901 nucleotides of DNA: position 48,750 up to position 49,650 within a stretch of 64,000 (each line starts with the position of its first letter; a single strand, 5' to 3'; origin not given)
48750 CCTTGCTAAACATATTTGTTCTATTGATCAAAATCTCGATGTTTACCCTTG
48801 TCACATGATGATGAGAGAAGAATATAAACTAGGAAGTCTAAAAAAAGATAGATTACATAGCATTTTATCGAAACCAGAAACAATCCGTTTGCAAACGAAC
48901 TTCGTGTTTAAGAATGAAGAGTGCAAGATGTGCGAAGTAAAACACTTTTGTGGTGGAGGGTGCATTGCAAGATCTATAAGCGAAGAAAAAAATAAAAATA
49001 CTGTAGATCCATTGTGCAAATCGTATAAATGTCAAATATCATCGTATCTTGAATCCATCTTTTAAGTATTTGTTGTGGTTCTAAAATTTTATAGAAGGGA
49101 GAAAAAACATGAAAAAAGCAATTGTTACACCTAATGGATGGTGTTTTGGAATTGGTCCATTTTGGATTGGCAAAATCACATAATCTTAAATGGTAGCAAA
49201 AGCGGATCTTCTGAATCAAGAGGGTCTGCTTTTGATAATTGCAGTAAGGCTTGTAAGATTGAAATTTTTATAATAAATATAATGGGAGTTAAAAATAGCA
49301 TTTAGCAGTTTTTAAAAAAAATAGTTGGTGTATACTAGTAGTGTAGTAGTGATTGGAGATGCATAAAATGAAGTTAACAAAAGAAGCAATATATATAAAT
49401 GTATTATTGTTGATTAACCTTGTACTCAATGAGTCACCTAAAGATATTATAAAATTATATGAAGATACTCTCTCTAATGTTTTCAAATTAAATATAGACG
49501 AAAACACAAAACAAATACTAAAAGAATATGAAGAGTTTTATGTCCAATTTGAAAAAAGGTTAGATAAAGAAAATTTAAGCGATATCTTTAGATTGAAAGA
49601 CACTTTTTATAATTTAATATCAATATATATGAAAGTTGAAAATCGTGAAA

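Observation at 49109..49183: Unannotated 24-aa ORF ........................: candidate precursor with an NxxC motif and a W-x-G-K motif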

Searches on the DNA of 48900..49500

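Call 77: search_rna_families(source=window, start=48900, end=49500, threshold=evalue, max_evalue=1)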
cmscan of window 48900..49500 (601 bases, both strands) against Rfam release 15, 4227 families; matches with E-value up to 1: 0.
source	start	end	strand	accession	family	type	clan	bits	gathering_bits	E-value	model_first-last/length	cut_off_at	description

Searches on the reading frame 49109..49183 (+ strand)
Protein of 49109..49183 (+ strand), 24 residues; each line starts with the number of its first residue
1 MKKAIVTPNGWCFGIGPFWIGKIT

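Call 4: search_protein_families(library=ncbifam, proteins=[window:49109-49183:+], max_evalue=0.01)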
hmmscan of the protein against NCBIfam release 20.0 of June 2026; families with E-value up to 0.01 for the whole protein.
window:49109-49183:+ (24 aa): 0 families

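Call 22: search_protein_families(library=ncbifam, proteins=[window:49109-49180:+], max_evalue=10)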
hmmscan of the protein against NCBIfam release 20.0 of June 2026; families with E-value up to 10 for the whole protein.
seq(24 aa): 0 families

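Call 59: list_cluster_members(proteins=[window:49109-49180:+, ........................, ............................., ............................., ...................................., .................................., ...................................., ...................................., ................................, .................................])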
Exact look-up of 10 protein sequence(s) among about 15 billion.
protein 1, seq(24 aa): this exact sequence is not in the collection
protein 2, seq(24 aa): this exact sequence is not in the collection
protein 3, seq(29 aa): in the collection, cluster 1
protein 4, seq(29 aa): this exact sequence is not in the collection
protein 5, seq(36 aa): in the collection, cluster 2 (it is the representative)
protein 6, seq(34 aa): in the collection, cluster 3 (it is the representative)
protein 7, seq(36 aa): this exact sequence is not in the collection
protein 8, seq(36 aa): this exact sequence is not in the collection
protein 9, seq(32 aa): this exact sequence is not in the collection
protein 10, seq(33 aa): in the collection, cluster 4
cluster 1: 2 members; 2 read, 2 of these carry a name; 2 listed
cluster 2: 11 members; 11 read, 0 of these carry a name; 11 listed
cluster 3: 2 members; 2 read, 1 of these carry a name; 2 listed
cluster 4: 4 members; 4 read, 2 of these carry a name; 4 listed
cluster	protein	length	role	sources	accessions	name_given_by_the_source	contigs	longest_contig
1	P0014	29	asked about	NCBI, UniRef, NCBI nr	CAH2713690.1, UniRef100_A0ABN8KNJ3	hypothetical protein BACCIP111895_00844 [Neobacillus rhizosphaerae] | Uncharacterized protein n=1 Tax=Neobacillus rhizosphaerae TaxID=2880965 ...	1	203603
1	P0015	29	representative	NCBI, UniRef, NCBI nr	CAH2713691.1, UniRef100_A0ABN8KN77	hypothetical protein BACCIP111895_00845 [Neobacillus rhizosphaerae] | Uncharacterized protein n=1 Tax=Neobacillus rhizosphaerae TaxID=2880965 ...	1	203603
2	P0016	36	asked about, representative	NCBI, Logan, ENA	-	-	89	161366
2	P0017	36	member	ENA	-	-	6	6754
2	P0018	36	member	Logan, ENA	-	-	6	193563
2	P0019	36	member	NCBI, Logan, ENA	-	-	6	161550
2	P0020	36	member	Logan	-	-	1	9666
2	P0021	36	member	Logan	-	-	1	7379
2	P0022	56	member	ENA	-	-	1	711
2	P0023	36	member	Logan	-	-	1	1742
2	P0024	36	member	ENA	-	-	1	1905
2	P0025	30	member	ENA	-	-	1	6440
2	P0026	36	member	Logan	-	-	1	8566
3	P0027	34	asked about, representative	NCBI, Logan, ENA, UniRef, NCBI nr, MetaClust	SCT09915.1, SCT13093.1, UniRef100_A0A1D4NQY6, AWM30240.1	Uncharacterised protein [Staphylococcus caeli] | Uncharacterized protein n=1 Tax=Staphylococcus caeli TaxID=2201815 RepID=A0A1D4NQY6_9STAP | hypothetical protein SCC82B_00100 [Staphylococcus caeli]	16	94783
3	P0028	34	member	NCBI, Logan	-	-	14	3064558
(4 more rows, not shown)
